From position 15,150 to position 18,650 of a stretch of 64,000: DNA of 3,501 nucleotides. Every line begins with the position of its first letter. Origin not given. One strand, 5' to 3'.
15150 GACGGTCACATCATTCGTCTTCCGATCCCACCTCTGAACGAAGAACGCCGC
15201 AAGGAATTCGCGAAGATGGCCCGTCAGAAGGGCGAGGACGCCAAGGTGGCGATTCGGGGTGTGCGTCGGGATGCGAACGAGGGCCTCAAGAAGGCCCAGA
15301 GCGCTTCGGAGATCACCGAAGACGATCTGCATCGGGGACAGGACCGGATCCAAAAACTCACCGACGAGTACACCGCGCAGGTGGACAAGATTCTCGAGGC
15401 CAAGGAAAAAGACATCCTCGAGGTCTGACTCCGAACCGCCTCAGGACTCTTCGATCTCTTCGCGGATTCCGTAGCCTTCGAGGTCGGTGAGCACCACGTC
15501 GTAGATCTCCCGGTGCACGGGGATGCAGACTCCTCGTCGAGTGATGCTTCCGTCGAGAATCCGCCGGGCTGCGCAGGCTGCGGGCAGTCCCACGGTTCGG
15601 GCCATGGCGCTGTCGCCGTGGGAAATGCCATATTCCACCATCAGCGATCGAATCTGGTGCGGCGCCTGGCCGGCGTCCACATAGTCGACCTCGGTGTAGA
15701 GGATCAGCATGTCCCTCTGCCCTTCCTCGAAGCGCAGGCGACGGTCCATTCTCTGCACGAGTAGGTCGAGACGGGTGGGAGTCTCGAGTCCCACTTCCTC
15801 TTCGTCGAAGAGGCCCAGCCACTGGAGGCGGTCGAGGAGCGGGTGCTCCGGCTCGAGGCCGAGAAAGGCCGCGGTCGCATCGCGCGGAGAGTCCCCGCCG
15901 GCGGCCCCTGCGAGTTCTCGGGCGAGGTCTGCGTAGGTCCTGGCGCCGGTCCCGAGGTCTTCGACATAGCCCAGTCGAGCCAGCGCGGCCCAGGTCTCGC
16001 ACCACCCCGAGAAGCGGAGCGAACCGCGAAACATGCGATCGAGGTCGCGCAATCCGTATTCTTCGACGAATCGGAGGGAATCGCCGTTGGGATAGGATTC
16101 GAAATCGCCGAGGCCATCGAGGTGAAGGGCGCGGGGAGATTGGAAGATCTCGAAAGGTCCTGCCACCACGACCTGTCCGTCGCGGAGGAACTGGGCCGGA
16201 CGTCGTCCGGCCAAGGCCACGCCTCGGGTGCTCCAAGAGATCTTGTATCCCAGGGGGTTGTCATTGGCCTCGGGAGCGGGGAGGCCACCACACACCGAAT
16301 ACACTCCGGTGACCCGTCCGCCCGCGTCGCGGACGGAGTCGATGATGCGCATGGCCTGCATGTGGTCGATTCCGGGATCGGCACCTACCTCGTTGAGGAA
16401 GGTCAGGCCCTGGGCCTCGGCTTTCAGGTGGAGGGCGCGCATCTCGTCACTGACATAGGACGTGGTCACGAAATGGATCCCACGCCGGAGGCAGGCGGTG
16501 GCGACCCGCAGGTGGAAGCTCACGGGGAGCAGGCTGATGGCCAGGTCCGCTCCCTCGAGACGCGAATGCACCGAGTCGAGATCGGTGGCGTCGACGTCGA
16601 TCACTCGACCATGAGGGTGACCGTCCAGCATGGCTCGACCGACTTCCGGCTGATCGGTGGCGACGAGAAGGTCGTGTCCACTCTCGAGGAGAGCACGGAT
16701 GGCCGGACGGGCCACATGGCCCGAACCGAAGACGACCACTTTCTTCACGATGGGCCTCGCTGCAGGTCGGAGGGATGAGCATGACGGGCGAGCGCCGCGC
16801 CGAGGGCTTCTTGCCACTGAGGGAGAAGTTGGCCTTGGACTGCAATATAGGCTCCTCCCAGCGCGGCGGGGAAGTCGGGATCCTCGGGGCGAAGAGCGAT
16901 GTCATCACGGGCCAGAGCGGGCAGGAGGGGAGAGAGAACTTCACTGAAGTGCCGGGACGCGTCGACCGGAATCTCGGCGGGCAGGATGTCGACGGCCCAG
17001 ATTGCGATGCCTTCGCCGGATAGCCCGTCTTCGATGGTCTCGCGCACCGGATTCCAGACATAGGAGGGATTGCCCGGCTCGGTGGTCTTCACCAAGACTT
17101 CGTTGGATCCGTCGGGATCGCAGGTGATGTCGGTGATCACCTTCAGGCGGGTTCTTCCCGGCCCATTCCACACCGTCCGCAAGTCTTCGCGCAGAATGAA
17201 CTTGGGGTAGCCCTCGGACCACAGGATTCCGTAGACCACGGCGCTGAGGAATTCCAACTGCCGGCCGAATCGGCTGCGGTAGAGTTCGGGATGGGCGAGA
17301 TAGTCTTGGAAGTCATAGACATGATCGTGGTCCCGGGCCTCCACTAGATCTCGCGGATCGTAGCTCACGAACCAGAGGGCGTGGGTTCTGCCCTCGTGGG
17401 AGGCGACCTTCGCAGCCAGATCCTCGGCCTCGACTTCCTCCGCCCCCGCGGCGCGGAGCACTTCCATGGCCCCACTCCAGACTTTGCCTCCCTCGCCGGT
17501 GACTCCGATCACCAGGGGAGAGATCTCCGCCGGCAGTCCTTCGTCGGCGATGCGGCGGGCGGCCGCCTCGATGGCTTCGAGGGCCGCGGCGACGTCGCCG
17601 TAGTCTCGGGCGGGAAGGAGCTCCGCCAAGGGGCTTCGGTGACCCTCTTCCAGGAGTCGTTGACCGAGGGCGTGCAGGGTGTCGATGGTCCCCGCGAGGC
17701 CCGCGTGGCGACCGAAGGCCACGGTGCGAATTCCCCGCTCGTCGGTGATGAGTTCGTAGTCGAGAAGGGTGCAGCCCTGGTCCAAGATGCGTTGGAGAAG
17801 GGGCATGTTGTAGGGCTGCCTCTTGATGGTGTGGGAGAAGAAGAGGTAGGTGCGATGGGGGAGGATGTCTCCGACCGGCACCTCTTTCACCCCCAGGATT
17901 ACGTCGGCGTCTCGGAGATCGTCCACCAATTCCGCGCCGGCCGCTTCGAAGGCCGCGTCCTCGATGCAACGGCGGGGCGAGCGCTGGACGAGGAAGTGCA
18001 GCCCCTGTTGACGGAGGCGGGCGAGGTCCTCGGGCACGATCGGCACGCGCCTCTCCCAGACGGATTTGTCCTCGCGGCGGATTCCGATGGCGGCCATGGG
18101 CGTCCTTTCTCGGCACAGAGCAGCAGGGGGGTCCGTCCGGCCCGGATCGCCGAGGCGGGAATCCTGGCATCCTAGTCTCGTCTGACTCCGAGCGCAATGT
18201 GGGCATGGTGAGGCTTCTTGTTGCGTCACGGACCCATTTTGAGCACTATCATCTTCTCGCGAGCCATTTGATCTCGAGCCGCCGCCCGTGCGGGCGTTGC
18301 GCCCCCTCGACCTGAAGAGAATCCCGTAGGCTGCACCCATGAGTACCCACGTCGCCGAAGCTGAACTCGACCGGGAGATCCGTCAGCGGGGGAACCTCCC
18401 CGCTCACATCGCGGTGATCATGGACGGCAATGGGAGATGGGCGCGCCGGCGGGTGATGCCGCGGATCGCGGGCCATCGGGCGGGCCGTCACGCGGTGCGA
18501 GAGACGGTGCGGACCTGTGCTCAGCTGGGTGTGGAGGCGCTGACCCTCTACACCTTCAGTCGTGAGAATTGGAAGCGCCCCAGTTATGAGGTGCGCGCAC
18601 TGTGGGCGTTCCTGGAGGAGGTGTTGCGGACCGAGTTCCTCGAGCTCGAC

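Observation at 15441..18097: Eukaryote-type saccharopine pathway (LKR + SDH) as two overlapping genes inserted antisense into the conserved frr-uppS cluster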

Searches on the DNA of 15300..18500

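Call 44: search_rna_families(source=window, start=15300, end=18500, threshold=evalue, max_evalue=1)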
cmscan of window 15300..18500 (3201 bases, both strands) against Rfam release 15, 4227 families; matches with E-value up to 1: 0.
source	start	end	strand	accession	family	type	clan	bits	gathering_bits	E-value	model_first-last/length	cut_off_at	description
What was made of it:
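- Tried and rejected: I looked for a lysine riboswitch or any other RNA family in 15300-18500 and found none at E<=1 (call 44).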

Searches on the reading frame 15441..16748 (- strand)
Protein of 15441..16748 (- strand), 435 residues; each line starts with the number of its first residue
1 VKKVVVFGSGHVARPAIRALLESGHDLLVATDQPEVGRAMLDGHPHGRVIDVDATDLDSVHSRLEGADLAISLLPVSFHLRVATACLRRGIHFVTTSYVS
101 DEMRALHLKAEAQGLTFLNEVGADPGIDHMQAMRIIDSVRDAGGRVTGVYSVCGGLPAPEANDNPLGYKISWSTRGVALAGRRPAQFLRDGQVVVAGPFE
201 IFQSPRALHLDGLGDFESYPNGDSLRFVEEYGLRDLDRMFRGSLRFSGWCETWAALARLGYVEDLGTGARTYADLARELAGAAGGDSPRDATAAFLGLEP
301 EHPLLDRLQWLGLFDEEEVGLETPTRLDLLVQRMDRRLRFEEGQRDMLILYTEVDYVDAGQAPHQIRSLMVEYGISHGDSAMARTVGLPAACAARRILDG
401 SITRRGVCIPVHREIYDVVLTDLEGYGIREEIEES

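Call 4: search_protein_families(library=pfam, proteins=[window:15441-16748:-], max_evalue=0.01)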
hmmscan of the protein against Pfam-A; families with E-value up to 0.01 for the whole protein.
window:15441-16748:- (435 aa): 4 families
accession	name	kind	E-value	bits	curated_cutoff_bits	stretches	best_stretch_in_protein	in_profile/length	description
PF16653.10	Sacchrp_dh_C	-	1.2e-65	222.7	31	1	122-428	1-265/265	Saccharopine dehydrogenase C-terminal domain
PF03435.24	Sacchrp_dh_NADP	-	2.4e-16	60.7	25.1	1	4-117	1-128/129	Saccharopine dehydrogenase NADP binding domain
PF13460.12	NAD_binding_10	-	0.00046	20.6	27.2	1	8-74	2-68/184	NAD(P)H-binding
PF13241.12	NAD_binding_7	-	0.0032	18.5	22.1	1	2-91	8-87/104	Putative NAD(P)-binding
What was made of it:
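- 15441..16748 (-): sdh: saccharopine dehydrogenase/reductase (glutamate-forming), 435 aa, Lys9/AASS-SDH type. Pfam Sacchrp_dh_NADP plus Sacchrp_dh_C (call 4).
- On Saccharopine dehydrogenase/reductase, glutamate-forming (Lys9 / AASS-SDH, EC 1.5.1.9/10): PF03435 at 2e-16 and PF16653 at 1e-65 (call 4).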

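Call 5: search_protein_families(library=ncbifam, proteins=[window:15441-16748:-], max_evalue=0.01)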
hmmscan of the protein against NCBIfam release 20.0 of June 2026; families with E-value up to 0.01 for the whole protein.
window:15441-16748:- (435 aa): 0 families
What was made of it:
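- No NCBIfam equivalog hits either protein (call 5).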

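Call 7: search_solved_structures(query=window:15441-16748:-, max_evalue=0.01, show_alignments=2)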
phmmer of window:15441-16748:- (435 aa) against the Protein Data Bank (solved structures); distinct sequences matched with E-value up to 0.01: 5.
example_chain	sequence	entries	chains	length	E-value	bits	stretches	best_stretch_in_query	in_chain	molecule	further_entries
1e5l_A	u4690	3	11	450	1.1e-80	275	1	2-429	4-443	SACCHAROPINE REDUCTASE | Saccharopine dehydrogenase [NADP(+), L-glutamate-forming]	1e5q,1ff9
2axq_A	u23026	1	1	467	1.2e-71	245.3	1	2-428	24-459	Saccharopine dehydrogenase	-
5l78_A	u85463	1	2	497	1.1e-65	225.5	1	2-428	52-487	Alpha-aminoadipic semialdehyde synthase, mitochondrial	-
5l76_A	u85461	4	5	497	1.6e-65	225.1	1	2-428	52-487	Alpha-aminoadipic semialdehyde synthase, mitochondrial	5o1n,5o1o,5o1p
3abi_A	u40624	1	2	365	9.4e-12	47.9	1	3-263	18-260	Putative uncharacterized protein PH1688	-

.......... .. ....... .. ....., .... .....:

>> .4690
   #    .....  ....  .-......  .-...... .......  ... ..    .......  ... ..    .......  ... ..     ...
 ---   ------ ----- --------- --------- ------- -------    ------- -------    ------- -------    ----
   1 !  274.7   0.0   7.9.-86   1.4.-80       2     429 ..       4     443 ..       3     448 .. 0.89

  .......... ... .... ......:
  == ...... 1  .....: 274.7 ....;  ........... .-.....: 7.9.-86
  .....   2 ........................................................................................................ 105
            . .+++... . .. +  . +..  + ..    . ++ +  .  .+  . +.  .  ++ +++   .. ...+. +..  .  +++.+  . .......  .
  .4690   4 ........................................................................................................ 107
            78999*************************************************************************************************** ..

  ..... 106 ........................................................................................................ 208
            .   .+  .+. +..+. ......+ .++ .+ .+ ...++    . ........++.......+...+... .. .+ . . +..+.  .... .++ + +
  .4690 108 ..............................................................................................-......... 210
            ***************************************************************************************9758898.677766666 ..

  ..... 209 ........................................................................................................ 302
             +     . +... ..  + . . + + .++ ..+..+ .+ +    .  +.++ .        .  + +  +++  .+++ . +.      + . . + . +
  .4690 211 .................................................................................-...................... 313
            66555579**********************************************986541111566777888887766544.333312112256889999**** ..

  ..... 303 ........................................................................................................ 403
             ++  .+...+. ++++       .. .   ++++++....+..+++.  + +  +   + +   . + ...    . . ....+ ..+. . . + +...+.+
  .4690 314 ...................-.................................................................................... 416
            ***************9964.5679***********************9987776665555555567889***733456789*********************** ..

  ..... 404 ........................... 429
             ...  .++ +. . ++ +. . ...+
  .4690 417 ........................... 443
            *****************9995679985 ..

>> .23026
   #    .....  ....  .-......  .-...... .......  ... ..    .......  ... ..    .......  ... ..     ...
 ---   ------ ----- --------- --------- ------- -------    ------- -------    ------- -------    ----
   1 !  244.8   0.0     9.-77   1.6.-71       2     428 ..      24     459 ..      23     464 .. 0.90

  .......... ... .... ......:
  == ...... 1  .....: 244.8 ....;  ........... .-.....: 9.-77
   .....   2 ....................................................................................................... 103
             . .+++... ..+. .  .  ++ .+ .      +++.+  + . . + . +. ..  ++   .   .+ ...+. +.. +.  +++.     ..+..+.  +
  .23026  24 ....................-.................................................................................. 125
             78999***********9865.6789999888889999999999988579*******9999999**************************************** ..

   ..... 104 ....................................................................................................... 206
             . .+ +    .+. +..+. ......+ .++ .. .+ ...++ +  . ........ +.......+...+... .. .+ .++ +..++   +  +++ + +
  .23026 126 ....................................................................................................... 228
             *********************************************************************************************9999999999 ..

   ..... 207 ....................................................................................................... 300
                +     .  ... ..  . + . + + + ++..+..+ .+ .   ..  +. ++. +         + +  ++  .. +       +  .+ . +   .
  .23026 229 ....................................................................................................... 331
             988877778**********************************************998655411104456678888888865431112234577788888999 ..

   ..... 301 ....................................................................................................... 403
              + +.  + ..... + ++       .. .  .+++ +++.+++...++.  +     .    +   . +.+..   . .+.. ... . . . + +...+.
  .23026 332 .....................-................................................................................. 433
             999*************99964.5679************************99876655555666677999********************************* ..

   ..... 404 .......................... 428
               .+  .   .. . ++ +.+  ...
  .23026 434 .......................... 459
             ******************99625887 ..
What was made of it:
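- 15441..16748 (-): Full-length matches to 1E5L (1e-80), 2AXQ (1e-71) and 5L76 (2e-65) (call 7).
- On Saccharopine dehydrogenase/reductase, glutamate-forming (Lys9 / AASS-SDH, EC 1.5.1.9/10): 1E5L at 1e-80, 2AXQ at 1e-71 and 5L76 at 2e-65, each over about residues 2-429 (call 7). I only saw that the long conserved motifs (DPGIDH, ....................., YPNxDS) are retained in the call 7 alignments.
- SDH is slightly closer to biosynthetic fungal Lys9 than to AASS-SDH (call 7). The best solved match for SDH is the biosynthetic Magnaporthe saccharopine reductase (call 7).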
